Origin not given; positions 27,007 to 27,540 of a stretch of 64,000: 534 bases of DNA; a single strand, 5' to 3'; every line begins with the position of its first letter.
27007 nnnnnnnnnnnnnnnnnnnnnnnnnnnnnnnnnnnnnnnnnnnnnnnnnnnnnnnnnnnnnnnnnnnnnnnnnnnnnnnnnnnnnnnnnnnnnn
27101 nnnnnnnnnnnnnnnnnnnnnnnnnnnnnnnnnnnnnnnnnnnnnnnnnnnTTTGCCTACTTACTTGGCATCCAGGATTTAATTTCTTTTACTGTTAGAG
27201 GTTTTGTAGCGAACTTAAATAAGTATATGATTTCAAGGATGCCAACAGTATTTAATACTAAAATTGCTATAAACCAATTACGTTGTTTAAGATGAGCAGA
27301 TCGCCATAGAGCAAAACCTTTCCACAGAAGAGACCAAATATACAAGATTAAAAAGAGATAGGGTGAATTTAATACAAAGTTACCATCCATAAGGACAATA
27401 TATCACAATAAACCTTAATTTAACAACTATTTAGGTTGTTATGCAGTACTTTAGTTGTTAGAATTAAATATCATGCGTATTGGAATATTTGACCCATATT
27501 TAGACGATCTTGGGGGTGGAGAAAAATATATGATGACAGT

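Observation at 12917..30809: Three full-length YfhO paralogs in one operon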

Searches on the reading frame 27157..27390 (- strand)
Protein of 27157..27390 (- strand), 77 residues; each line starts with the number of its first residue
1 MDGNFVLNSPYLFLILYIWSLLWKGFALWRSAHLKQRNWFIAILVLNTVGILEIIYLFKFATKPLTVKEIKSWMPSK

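Call 37: search_protein_families(library=pfam, proteins=[window:27157-27390:-], max_evalue=0.01)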
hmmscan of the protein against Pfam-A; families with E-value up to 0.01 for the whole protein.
window:27157-27390:- (77 aa): 1 family
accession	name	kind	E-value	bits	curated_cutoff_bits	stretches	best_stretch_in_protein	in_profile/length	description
PF18893.5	DUF5652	-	4.8e-23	81.1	23.4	1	9-63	12-66/71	Family of unknown function (DUF5652)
